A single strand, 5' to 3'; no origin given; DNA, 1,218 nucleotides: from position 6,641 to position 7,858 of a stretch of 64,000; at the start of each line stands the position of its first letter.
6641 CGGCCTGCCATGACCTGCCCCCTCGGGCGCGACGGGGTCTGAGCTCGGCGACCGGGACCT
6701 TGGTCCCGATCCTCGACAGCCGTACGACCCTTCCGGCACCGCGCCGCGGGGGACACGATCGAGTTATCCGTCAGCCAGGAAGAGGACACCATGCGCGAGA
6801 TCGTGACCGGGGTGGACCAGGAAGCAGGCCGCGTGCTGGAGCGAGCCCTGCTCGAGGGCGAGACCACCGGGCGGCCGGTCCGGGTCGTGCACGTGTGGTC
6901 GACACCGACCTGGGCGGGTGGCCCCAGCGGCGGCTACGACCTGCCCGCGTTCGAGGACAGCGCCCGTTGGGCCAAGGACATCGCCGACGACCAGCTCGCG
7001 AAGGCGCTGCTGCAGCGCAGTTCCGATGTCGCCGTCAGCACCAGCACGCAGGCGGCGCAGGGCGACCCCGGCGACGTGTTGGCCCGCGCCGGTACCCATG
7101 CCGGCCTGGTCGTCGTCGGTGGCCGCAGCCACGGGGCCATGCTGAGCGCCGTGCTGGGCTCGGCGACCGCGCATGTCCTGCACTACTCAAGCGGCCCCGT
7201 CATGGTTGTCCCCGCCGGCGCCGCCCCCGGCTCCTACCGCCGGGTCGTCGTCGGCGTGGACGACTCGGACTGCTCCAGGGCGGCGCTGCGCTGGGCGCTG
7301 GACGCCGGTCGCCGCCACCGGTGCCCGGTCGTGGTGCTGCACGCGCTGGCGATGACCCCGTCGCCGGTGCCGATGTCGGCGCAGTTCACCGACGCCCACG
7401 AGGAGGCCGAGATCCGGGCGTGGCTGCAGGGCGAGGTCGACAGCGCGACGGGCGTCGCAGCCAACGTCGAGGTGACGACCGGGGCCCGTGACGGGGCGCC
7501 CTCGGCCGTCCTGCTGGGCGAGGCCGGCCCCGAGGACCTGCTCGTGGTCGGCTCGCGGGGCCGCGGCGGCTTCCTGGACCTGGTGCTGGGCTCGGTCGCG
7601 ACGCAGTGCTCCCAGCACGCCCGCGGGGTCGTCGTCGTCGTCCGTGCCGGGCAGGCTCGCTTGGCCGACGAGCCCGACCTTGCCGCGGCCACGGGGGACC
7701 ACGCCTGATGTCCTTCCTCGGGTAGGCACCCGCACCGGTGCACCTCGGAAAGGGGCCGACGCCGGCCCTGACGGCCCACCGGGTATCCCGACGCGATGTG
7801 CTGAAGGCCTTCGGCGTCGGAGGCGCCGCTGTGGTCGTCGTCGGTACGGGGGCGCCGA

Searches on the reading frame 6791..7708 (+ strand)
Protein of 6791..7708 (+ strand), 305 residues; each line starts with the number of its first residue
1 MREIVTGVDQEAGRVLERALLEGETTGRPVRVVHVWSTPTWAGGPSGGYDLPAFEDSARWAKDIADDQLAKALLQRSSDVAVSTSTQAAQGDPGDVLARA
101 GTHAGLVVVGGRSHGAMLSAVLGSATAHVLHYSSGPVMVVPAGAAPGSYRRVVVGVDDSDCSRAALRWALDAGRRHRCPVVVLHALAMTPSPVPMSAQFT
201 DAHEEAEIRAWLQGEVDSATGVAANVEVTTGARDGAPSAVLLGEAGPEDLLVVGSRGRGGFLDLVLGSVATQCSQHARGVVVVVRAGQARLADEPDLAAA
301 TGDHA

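Call 5: search_protein_families(library=pfam, proteins=[window:6791-7708:+], max_evalue=0.01)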
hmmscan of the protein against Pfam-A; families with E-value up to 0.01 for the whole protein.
window:6791-7708:+ (305 aa): 1 family
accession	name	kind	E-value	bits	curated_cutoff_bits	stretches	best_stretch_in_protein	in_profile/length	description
PF00582.32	Usp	-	2.2e-39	135.6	24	2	149-285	2-141/141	Universal stress protein family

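Call 8: search_protein_families(library=ncbifam, proteins=[window:6791-7708:+], max_evalue=0.01)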
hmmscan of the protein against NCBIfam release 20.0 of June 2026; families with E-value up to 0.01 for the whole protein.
window:6791-7708:+ (305 aa): 0 families

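Call 14: find_encoding_contigs(protein=window:6791-7708:+, flank=10000, max_places=6)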
Protein window:6791-7708:+ (305 aa): no gene with exactly this product is on record in the collection.

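Call 19: find_related_loci(query=window:6791-7708:+, collection=genome_contigs, flank=10000)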
Query window:6791-7708:+ (305 aa) in genome_contigs; peptide patterns used: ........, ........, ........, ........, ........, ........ (x = any residue, [..] = any of these).
73 stretches matched a pattern; 3 encode a relative of the query (tblastn E <= 1e-3); 3 distinct loci.
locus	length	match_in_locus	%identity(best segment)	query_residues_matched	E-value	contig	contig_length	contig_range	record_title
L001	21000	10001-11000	32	2-289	4e-20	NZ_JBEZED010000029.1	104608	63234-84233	Micromonospora sp. NPDC049101 NPDC049101_31_E10.ctg-0029, whole genome shotgun sequence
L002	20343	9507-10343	32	4-287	2e-18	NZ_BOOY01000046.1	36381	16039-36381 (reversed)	Spirilliplanes yamanashiensis strain NBRC 15828 sequence46, whole genome shotgun sequence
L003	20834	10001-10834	29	2-285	9e-14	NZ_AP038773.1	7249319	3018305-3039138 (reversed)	Krasilnikovia sp. MM14-A1004 chromosome, complete genome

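Call 21: find_homologous_proteins(query=window:6791-7708:+, max_evalue=1e-20)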
Query window:6791-7708:+ (305 aa): 1265 proteins with E <= 1e-20 among 8000 candidates; the best 120 are listed.
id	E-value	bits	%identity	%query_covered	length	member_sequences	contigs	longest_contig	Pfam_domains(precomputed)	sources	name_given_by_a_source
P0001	1.2e-191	653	100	100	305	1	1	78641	PF00582.33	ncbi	-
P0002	1.8e-163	561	86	100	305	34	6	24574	PF00582.33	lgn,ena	-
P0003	4.6e-106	372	63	96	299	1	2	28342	PF00582.33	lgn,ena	-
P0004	2.6e-91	324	56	96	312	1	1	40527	PF00582.33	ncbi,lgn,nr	ncbi:MAG: universal stress protein UspA-like protein [Frankiales bacterium]|nr:universal stress prot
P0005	1.0e-89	319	47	97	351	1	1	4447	PF00582.33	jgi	jgi:nucleotide-binding universal stress UspA family protein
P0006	1.9e-88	315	54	99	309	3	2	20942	PF00582.33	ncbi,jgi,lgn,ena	-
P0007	4.6e-88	313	55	98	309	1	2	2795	PF00582.33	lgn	-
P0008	5.5e-87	310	51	91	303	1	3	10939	PF00582.33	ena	-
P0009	2.8e-84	301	55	96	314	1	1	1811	PF00582.33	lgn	-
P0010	3.2e-84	301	55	95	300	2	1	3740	PF00582.33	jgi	jgi:nucleotide-binding universal stress UspA family protein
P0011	3.4e-84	301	54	95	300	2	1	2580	PF00582.33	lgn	-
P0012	4.4e-84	300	51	96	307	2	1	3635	PF00582.33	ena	-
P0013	6.0e-84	300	54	95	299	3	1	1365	PF00582.33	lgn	-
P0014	1.9e-82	295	52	98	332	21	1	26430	PF00582.33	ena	-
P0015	5.2e-82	293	54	95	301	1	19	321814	PF00582.33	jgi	jgi:nucleotide-binding universal stress UspA family protein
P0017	5.1e-81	290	52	98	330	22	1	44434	PF00582.33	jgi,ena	-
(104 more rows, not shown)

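Call 22: find_encoding_contigs(protein=P0001, flank=10000, max_places=3)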
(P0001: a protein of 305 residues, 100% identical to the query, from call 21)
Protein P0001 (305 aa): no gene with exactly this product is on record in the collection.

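Call 23: find_encoding_contigs(protein=P0002, flank=10000, max_places=6)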
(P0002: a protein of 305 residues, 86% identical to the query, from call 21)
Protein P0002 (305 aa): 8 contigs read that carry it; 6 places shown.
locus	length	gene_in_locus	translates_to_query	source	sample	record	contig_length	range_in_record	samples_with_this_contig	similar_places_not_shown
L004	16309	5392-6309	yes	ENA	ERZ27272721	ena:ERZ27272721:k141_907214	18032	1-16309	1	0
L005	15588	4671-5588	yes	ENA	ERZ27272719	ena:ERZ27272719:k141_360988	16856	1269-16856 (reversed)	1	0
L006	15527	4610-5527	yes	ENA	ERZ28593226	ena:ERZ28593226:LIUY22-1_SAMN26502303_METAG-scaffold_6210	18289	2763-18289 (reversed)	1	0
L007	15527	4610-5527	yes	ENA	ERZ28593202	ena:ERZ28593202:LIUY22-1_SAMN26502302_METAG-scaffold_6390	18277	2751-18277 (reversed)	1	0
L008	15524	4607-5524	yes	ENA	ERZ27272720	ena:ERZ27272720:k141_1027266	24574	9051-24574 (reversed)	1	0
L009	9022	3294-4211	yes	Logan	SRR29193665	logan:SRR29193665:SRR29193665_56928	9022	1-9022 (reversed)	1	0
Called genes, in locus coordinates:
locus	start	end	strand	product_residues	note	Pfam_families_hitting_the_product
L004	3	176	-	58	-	?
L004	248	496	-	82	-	PF12680:SnoaL_2 (weak)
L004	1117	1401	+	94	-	-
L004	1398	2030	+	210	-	-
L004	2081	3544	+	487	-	PF00324:AA_permease, PF13520:AA_permease_2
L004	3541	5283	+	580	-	PF00916:Sulfate_transp, PF01740:STAS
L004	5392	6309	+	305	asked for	PF00582:Usp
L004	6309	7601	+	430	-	PF00881:Nitroreductase (faint)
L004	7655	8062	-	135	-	PF02537:CRCB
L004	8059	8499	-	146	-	PF02537:CRCB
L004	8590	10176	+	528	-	PF00999:Na_H_Exchanger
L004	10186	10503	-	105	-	PF02148:zf-UBP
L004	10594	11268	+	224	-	PF00702:Hydrolase, PF13419:HAD_2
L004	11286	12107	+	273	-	PF00561:Abhydrolase_1, PF12146:Hydrolase_4 (faint)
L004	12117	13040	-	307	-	PF00561:Abhydrolase_1, PF12146:Hydrolase_4, PF12697:Abhydrolase_6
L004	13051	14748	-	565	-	PF07167:PhaC_N, PF00561:Abhydrolase_1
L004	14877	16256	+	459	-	PF07992:Pyr_redox_2, PF00070:Pyr_redox (weak)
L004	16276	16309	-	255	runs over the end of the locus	PF02424:ApbE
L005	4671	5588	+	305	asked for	PF00582:Usp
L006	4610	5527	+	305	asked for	PF00582:Usp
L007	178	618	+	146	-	-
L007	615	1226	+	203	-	-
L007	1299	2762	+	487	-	PF00324:AA_permease, PF13520:AA_permease_2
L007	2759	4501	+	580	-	PF00916:Sulfate_transp, PF01740:STAS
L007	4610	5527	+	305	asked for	PF00582:Usp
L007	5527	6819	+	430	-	PF00881:Nitroreductase (faint)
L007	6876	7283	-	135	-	PF02537:CRCB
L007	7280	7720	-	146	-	PF02537:CRCB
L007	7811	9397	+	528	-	PF00999:Na_H_Exchanger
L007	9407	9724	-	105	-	PF02148:zf-UBP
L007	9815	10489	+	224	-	PF00702:Hydrolase, PF13419:HAD_2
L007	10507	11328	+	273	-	PF00561:Abhydrolase_1, PF12146:Hydrolase_4 (faint)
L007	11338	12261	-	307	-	PF00561:Abhydrolase_1, PF12146:Hydrolase_4, PF12697:Abhydrolase_6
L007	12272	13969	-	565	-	PF07167:PhaC_N, PF00561:Abhydrolase_1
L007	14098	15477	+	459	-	PF07992:Pyr_redox_2, PF00070:Pyr_redox (weak)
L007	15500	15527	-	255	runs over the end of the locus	PF02424:ApbE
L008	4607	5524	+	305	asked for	PF00582:Usp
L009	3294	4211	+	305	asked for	PF00582:Usp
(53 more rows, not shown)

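Call 26: find_encoding_contigs(protein=P0003, flank=10000, max_places=2)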
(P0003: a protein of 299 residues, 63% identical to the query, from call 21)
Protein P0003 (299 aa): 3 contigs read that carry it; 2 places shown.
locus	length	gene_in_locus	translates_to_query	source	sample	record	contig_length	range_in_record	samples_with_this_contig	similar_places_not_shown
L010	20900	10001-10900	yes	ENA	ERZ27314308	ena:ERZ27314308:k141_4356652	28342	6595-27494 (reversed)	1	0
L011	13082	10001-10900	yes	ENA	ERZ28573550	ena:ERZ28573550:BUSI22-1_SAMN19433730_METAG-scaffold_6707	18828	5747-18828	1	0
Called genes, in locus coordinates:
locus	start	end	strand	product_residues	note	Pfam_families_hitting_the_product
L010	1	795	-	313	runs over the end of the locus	PF00108:Thiolase_N (weak), PF08545:ACP_syn_III, PF08541:ACP_syn_III_C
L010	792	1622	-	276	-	PF00698:Acyl_transf_1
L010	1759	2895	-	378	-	PF17853:GGDEF_2, PF13556:HTH_30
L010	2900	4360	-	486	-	PF00999:Na_H_Exchanger, PF02080:TrkA_C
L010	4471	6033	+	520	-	PF01590:GAF, PF13185:GAF_2, PF07730:HisKA_3, PF02518:HATPase_c (weak)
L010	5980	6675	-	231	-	PF00072:Response_reg, PF08281:Sigma70_r4_2, PF00196:GerE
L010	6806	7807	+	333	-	PF00881:Nitroreductase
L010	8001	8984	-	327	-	-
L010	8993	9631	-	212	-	PF14358:DUF4405 (weak), PF13631:Cytochrom_B_N_2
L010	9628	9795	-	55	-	-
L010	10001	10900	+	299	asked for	PF00582:Usp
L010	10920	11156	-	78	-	PF06348:DUF1059 (weak)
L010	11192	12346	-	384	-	PF02771:Acyl-CoA_dh_N, PF02770:Acyl-CoA_dh_M, PF00441:Acyl-CoA_dh_1, PF22924:ACOX_C_alpha1 (weak), PF08028:Acyl-CoA_dh_2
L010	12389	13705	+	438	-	PF03721:UDPG_MGDP_dh_N, PF00984:UDPG_MGDP_dh, PF03720:UDPG_MGDP_dh_C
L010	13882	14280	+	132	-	PF13380:CoA_binding_2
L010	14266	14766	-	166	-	PF00731:AIRC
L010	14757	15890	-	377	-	PF22660:RS_preATP-grasp-like, PF02222:ATP-grasp, PF17769:PurK_C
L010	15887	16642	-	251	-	PF13350:Y_phosphatase3, PF22784:PTP-SAK (weak)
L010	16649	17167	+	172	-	PF04138:GtrA_DPMS_TM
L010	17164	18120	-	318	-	PF00211:Guanylate_cyc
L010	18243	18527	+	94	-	-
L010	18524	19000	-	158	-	PF03703:bPH_2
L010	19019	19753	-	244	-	PF03099:BPL_LplA_LipB, PF02237:BPL_C (weak)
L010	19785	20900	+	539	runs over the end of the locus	PF01039:Carboxyl_trans, PF03255:ACCA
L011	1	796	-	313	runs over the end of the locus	PF00108:Thiolase_N (weak), PF08545:ACP_syn_III, PF08541:ACP_syn_III_C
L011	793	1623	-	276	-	PF00698:Acyl_transf_1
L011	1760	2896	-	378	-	PF17853:GGDEF_2, PF13556:HTH_30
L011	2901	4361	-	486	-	PF00999:Na_H_Exchanger, PF02080:TrkA_C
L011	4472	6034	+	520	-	PF01590:GAF, PF13185:GAF_2, PF07730:HisKA_3, PF02518:HATPase_c (weak)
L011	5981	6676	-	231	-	PF00072:Response_reg, PF08281:Sigma70_r4_2 (weak), PF00196:GerE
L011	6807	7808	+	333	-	PF00881:Nitroreductase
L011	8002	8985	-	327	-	-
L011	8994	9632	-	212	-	PF14358:DUF4405 (weak), PF13631:Cytochrom_B_N_2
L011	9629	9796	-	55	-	-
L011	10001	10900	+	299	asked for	PF00582:Usp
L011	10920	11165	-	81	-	-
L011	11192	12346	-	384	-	PF02771:Acyl-CoA_dh_N, PF02770:Acyl-CoA_dh_M, PF00441:Acyl-CoA_dh_1, PF22924:ACOX_C_alpha1 (weak), PF08028:Acyl-CoA_dh_2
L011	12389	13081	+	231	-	?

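Call 27: find_encoding_contigs(protein=P0004, flank=10000, max_places=2)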
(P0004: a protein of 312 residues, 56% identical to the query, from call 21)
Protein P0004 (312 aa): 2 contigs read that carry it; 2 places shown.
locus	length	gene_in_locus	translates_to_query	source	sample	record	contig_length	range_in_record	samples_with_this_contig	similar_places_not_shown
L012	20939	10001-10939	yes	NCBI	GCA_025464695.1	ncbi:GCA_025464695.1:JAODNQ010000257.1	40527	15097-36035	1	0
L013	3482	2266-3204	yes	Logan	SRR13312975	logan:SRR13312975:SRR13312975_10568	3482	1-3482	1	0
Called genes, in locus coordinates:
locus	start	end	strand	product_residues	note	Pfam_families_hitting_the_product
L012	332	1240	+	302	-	PF00696:AA_kinase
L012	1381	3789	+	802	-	PF09364:XFP_N, PF03894:XFP, PF09363:XFP_C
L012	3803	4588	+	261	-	PF20181:DUF6544, PF21900:DUF6920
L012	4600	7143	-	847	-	PF12704:MacB_PCD, PF02687:FtsX, PF12704:MacB_PCD, PF02687:FtsX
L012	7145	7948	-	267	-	PF00005:ABC_tran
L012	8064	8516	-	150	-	PF19457:DUF5994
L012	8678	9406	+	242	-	PF00657:Lipase_GDSL, PF13472:Lipase_GDSL_2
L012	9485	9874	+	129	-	PF00571:CBS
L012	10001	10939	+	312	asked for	PF00582:Usp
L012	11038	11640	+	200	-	-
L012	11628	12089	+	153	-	PF00571:CBS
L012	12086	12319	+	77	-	-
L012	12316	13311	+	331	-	PF00881:Nitroreductase (faint)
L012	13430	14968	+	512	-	PF01590:GAF, PF13185:GAF_2, PF13492:GAF_3 (faint), PF07730:HisKA_3, PF13581:HATPase_c_2 (weak), PF02518:HATPase_c (weak)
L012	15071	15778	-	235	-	PF00072:Response_reg, PF08281:Sigma70_r4_2 (weak), PF00196:GerE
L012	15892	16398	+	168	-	PF00582:Usp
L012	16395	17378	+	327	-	PF00881:Nitroreductase (faint)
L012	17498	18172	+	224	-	-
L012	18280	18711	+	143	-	PF03061:4HBT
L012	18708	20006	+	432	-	PF00501:AMP-binding, PF14535:AMP-binding_C_2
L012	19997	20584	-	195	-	PF00440:TetR_N, PF17932:TetR_C_24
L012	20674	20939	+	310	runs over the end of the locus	PF05138:PaaA_PaaC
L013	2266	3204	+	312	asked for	PF00582:Usp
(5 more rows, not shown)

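Call 34: search_protein_families(library=ncbifam, proteins=[L004:6309-7601:+, L010:6806-7807:+, L010:5980-6675:-, L010:4471-6033:+, L012:15071-15778:-, L012:13430-14968:+], max_evalue=0.00001)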
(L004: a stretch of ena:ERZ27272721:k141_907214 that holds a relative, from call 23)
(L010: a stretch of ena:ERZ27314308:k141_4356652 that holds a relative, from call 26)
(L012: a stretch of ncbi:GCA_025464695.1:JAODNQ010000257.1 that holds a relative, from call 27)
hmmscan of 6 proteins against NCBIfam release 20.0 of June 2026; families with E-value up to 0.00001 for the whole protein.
L004:6309-7601:+ (430 aa): 4 families
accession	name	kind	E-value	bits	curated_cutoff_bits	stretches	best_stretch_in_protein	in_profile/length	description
NF047509.1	Rv3131_FMN_oxido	subfamily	1e-65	222.3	199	1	103-429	2-319/319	Acg family FMN-binding oxidoreductase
NF005901.0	PRK07877.1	equivalog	1.5e-23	83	476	1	104-373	381-652/722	Rv1355c family protein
NF011424.0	PRK14851.1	subfamily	5.9e-22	77.4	1170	1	105-380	333-613/679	hypothetical protein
NF011425.0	PRK14852.1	equivalog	1.7e-09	36.2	1337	1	106-227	622-747/989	hypothetical protein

L010:6806-7807:+ (333 aa): 4 families
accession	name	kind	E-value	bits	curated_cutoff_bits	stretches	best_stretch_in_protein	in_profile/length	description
NF047509.1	Rv3131_FMN_oxido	subfamily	1.8e-85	287.2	199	1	23-332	2-319/319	Acg family FMN-binding oxidoreductase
NF005901.0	PRK07877.1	equivalog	3.9e-24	84.9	476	1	9-170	366-524/722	Rv1355c family protein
NF011424.0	PRK14851.1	subfamily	1.3e-20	73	1170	1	13-178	321-485/679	hypothetical protein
NF011425.0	PRK14852.1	equivalog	4e-18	64.7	1337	1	18-153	614-747/989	hypothetical protein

L010:5980-6675:- (231 aa): 50 families (the best 25 are shown)
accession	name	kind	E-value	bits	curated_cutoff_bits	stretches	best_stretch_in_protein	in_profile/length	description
NF047785.1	respo_reg_MadR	equivalog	2e-55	187.4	300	1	3-205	1-204/209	MadR family response regulator transcription factor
NF007935.0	PRK10651.1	equivalog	6.3e-42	143.2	250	1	3-206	7-212/216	two-component system response regulator NarL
NF052445.1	RespRegMctR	equivalog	5.5e-37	127.2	300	1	3-200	2-195/205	two-component system response regulator MctR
NF007685.0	PRK10360.1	equivalog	9.3e-34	117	258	1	3-199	2-187/196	response regulator transcription factor UhpA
NF011896.0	PRK15369.1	equivalog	9.6e-32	110.3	242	1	2-207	3-207/211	two component system response regulator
NF007708.0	PRK10403.1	equivalog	3.2e-30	105.2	343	1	3-208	7-212/215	nitrate/nitrite response regulator protein NarP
NF007018.1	PRK09483.1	equivalog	3.9e-28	98.6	280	1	3-204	2-203/217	UvrY/SirA/GacA family response regulator transcription factor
NF007403.0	PRK09935.1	equivalog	2.5e-21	76.2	271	1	4-196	5-196/210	fimbria biosynthesis transcriptional regulator FimZ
NF041830.1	RR_TF_ErdR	exception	1.5e-18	67.3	390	1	5-207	4-208/213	response regulator transcription factor ErdR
NF006900.1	PRK09390.1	equivalog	1.5e-18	67.1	255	1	3-195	5-188/203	response regulator FixJ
NF007419.0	PRK09958.1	equivalog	3.2e-16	59.5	251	1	5-195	3-189/204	acid-sensing system DNA-binding response regulator EvgA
NF001965.0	PRK00742.1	subfamily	9e-16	58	293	1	1-107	2-109/357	chemotaxis-specific protein-glutamate methyltransferase CheB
NF041367.1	CheY_Halo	equivalog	4.2e-14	52.9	200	1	5-119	1-113/114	chemotaxis protein CheY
NF008098.0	PRK10840.1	equivalog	5e-14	52.3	235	1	3-196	4-197/216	response regulator transcription factor RcsB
NF040749.1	tetrathio_RR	equivalog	2.7e-13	50.1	290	1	5-195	2-179/191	tetrathionate respiration response regulator TtrR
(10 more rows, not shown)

L010:4471-6033:+ (520 aa): 7 families
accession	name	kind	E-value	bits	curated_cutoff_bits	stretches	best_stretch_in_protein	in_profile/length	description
NF047786.1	his_kin_MadS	equivalog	1.6e-29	103.3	500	1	311-519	213-434/434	MadS family sensor histidine kinase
NF052443.1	SensHisKinMctS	equivalog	1.2e-19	70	700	1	298-519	215-447/457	two-component system sensor histidine kinase MctS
NF007896.0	PRK10600.1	equivalog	1e-18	67.3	578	1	298-514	364-579/598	nitrate/nitrite two-component system sensor histidine kinase NarX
NF052531.1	Strep_LiaS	equivalog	3.3e-16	59.5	450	1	314-520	120-327/328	envelope stress sensor histidine kinase LiaS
NF008184.0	PRK10935.1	equivalog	2e-11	43.2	553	1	317-515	354-554/565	nitrate/nitrite two-component system sensor histidine kinase NarQ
NF008649.0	PRK11644.1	equivalog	8.2e-09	34.7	408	1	327-519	304-495/499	signal transduction histidine-protein kinase/phosphatase UhpB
NF047322.1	HK_morpho_MacS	equivalog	6.3e-06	25.6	300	1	318-519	174-367/367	MacS family sensor histidine kinase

L012:15071-15778:- (235 aa): 53 families (the best 25 are shown)
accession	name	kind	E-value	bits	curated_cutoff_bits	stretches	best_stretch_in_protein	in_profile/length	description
NF047785.1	respo_reg_MadR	equivalog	3.1e-52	177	300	1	28-228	3-204/209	MadR family response regulator transcription factor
NF007935.0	PRK10651.1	equivalog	5.9e-40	136.8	250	1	23-229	4-212/216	two-component system response regulator NarL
NF052445.1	RespRegMctR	equivalog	2.7e-33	115.1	300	1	27-223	3-195/205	two-component system response regulator MctR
NF011896.0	PRK15369.1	equivalog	8.2e-31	107.3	242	1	26-230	4-207/211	two component system response regulator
NF007685.0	PRK10360.1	equivalog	1.1e-27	97.2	258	1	26-222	2-187/196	response regulator transcription factor UhpA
NF007018.1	PRK09483.1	equivalog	9.7e-27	94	280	1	27-227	3-203/217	UvrY/SirA/GacA family response regulator transcription factor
NF007708.0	PRK10403.1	equivalog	3.7e-26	91.9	343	1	26-229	7-210/215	nitrate/nitrite response regulator protein NarP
NF007403.0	PRK09935.1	equivalog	6.5e-21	74.9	271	1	26-219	4-196/210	fimbria biosynthesis transcriptional regulator FimZ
NF006900.1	PRK09390.1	equivalog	1e-20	74.1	255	1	25-218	4-188/203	response regulator FixJ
NF007419.0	PRK09958.1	equivalog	5e-20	71.9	251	1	28-218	3-189/204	acid-sensing system DNA-binding response regulator EvgA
NF041830.1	RR_TF_ErdR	exception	6.3e-16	58.7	390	1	28-230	4-208/213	response regulator transcription factor ErdR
NF001965.0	PRK00742.1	subfamily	7.4e-15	55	293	1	27-130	5-109/357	chemotaxis-specific protein-glutamate methyltransferase CheB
NF041367.1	CheY_Halo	equivalog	2.4e-14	53.7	200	1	28-141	1-112/114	chemotaxis protein CheY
NF040749.1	tetrathio_RR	equivalog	1.2e-13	51.3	290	1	28-218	2-179/191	tetrathionate respiration response regulator TtrR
NF008098.0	PRK10840.1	equivalog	1e-12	48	235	1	27-219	5-197/216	response regulator transcription factor RcsB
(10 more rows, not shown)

L012:13430-14968:+ (512 aa): 7 families
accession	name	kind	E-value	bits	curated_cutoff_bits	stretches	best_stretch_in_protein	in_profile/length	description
NF047786.1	his_kin_MadS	equivalog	2.3e-23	83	500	1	306-509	220-434/434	MadS family sensor histidine kinase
NF052443.1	SensHisKinMctS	equivalog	2.2e-20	72.4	700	1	316-510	250-448/457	two-component system sensor histidine kinase MctS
NF007896.0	PRK10600.1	equivalog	3.7e-20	72.1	578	1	295-479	369-554/598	nitrate/nitrite two-component system sensor histidine kinase NarX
NF052531.1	Strep_LiaS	equivalog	1.8e-15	57.1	450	1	309-510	125-327/328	envelope stress sensor histidine kinase LiaS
NF008184.0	PRK10935.1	equivalog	4.4e-13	48.7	553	1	290-506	337-555/565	nitrate/nitrite two-component system sensor histidine kinase NarQ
NF008649.0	PRK11644.1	equivalog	7e-10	38.2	408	1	429-509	415-495/499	signal transduction histidine-protein kinase/phosphatase UhpB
NF047322.1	HK_morpho_MacS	equivalog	4.2e-07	29.5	300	1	290-509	157-367/367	MacS family sensor histidine kinase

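Call 36: search_solved_structures(query=L010:5980-6675:-, max_evalue=1e-10)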
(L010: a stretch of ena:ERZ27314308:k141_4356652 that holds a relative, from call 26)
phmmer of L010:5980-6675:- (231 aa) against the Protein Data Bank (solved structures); distinct sequences matched with E-value up to 1e-10: 31.
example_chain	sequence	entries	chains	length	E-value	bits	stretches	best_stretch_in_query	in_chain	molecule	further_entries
3c3w_A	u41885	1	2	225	5.3e-77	261.4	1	3-218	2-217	TWO COMPONENT TRANSCRIPTIONAL REGULATORY PROTEIN DEVR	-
5hev_A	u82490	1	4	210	3e-39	138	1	3-204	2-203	Response regulator protein VraR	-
7ve6_A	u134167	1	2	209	1.7e-38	135.6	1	1-204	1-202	Response regulator protein VraR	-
4gvp_A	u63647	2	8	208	4.2e-38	134.3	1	3-204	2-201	Response regulator protein vraR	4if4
1a04_A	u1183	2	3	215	2.3e-30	109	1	3-204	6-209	NITRATE/NITRITE RESPONSE REGULATOR PROTEIN NARL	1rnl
4yn8_A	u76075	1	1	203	2.8e-27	98.9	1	3-205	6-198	Response regulator ChrA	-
4ldz_A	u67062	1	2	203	1.6e-25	93.2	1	3-201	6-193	Transcriptional regulatory protein DesR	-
1zlk_A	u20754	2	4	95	2e-23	86.4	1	139-216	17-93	Dormancy Survival Regulator | TWO COMPONENT TRANSCRIPTIONAL REGULATORY PROTEIN DEVR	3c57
1zlj_A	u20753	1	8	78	4e-23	85.4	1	144-216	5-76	Dormancy Survival Regulator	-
4zmr_A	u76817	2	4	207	4.1e-22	82.1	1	5-206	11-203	Response regulator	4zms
4hye_A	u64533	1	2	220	5.3e-22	81.7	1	5-206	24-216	Response regulator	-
3cz5_A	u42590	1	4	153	3.9e-16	62.5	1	4-137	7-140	Two-component response regulator, LuxR family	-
4le0_A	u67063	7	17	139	1.5e-15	60.7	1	3-129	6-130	Transcriptional regulatory protein DesR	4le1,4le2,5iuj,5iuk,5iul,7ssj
7ssi_C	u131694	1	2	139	2.8e-15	59.7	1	3-129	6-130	Transcriptional regulatory protein DesR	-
5o8y_A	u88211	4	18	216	4.9e-15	58.9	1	4-201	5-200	Transcriptional regulatory protein RcsB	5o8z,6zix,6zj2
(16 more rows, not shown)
